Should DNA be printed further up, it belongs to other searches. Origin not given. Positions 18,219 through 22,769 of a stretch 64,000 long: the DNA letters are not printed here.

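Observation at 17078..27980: ElbD-like ether-lipid megasynthase operon in a flagellated diderm, with an unusual set of accessory genes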

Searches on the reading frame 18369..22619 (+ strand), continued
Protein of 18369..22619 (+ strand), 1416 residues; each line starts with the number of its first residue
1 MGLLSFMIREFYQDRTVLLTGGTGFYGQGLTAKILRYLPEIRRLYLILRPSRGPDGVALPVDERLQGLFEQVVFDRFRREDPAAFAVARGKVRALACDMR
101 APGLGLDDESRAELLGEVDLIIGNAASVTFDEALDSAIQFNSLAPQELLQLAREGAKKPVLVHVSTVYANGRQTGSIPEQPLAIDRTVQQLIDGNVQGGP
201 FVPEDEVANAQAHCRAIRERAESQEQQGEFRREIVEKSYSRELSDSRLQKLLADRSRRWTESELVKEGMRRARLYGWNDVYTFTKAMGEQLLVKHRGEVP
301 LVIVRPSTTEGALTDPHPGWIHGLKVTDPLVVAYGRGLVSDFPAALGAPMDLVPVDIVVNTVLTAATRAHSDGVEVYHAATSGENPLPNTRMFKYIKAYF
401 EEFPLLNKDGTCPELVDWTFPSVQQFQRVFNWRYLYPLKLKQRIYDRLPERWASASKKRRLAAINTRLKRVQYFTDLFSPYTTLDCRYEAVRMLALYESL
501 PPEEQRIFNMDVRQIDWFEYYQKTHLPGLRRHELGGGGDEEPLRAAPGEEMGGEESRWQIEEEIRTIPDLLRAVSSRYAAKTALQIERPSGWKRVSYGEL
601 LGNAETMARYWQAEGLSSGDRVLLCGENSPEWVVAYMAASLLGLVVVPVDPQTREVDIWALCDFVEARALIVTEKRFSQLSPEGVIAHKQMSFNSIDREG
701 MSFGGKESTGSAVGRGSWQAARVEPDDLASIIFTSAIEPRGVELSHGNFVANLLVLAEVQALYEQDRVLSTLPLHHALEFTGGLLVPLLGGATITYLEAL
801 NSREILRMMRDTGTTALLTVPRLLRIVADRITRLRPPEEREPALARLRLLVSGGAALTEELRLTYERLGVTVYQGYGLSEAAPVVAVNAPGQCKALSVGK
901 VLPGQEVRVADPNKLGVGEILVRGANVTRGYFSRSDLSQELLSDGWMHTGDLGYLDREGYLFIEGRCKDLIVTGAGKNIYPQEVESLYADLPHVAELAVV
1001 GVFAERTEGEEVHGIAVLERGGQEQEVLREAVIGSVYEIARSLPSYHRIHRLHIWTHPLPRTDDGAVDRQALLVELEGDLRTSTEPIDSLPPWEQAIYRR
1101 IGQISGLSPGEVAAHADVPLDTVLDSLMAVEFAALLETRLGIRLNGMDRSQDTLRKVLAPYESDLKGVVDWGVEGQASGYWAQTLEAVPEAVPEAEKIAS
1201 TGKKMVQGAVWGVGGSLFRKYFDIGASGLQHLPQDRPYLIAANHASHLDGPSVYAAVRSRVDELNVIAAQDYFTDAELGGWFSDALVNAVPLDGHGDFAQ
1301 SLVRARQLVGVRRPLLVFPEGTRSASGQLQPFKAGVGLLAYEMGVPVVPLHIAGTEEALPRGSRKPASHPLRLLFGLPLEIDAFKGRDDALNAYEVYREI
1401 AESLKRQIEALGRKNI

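Call 36: search_protein_families(library=pfam, proteins=[L024:402-1016:+, L024:1038-1787:+, L024:1054-1947:+, L024:2043-6428:+, L024:6131-7414:+, L023:4081-4758:+, L023:4759-6372:+, L023:6758-10774:+, L023:2118-3893:+], max_evalue=0.001)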
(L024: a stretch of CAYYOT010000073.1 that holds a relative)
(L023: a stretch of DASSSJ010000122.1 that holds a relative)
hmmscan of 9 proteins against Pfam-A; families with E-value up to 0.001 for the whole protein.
L024:402-1016:+ (204 aa): 0 families

L024:1038-1787:+ (249 aa): 0 families

L024:1054-1947:+ (297 aa): 0 families

L024:2043-6428:+ (1461 aa): 6 families
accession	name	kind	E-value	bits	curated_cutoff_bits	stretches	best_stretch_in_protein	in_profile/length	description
PF00501.34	AMP-binding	-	2.7e-76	257.3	29.9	1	568-959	2-384/384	AMP-binding enzyme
PF07993.18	NAD_binding_4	-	6.3e-51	173.4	20.1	1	22-354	3-257/258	Male sterility protein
PF01553.26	Acyltransferase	-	1.4e-18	67.4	23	1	1248-1376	2-131/132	Acyltransferase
PF03015.24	Sterile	-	7e-09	36.2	35.4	1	477-543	27-91/93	Male sterility protein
PF00550.31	PP-binding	-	3.8e-07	30.7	20.8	1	1131-1198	2-67/67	Phosphopantetheine attachment site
PF01370.27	Epimerase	-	4.5e-05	23.4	20.9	0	18-176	1-130/240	NAD dependent epimerase/dehydratase family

L024:6131-7414:+ (427 aa): 7 families
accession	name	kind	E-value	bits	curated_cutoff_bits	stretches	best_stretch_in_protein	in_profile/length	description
PF01370.27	Epimerase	-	2.8e-29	102.7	20.9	1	101-320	1-237/240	NAD dependent epimerase/dehydratase family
PF13460.12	NAD_binding_10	-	3.7e-13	50.2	27.2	1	105-245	1-131/184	NAD(P)H-binding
PF01073.25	3Beta_HSD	-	3.5e-12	46.4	22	1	102-275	1-191/280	3-beta hydroxysteroid dehydrogenase/isomerase family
PF16363.11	GDP_Man_Dehyd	-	6.2e-09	36.2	27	1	102-337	1-263/332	GDP-mannose 4,6 dehydratase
PF07993.18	NAD_binding_4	-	5.6e-06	26.1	20.1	0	146-250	79-193/258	Male sterility protein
PF05368.20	NmrA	-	3.1e-05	24.2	27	1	100-203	4-106/298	NmrA-like family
PF04321.23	RmlD_sub_bind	-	3.5e-05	23.4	27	1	99-204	1-101/287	RmlD substrate binding domain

L023:4081-4758:+ (225 aa): 3 families
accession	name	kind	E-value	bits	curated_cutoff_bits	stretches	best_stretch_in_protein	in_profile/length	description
PF12710.13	HAD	-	1e-35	124.3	27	1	8-193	1-188/189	haloacid dehalogenase-like hydrolase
PF00702.32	Hydrolase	-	2e-12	48.4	26.4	1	6-197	2-191/191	haloacid dehalogenase-like hydrolase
PF08282.18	Hydrolase_3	-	0.00066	19.9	20.9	0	158-203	184-229/255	haloacid dehalogenase-like hydrolase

L023:4759-6372:+ (537 aa): 1 family
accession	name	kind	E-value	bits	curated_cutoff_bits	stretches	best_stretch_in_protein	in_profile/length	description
PF09861.14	Lar_N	-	1.5e-37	129.2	23.3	1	50-230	21-196/204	Lactate racemase N-terminal domain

L023:6758-10774:+ (1338 aa): 0 families

L023:2118-3893:+ (591 aa): 7 families
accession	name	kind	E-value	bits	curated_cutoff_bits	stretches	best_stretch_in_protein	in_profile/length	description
PF01370.27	Epimerase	-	9.6e-32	110.7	20.9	1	274-485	1-235/240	NAD dependent epimerase/dehydratase family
PF16363.11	GDP_Man_Dehyd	-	6.2e-15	55.9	27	1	275-578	1-329/332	GDP-mannose 4,6 dehydratase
PF01073.25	3Beta_HSD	-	1.1e-14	54.6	22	1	275-445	1-193/280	3-beta hydroxysteroid dehydrogenase/isomerase family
PF13460.12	NAD_binding_10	-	4.5e-14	53.2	27.2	1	278-432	1-145/184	NAD(P)H-binding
PF07993.18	NAD_binding_4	-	2.5e-10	40.4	20.1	1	332-435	87-209/258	Male sterility protein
PF05368.20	NmrA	-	4.6e-10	40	27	1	275-342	6-78/298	NmrA-like family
PF04321.23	RmlD_sub_bind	-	1.6e-07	31.2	27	1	273-422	2-142/287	RmlD substrate binding domain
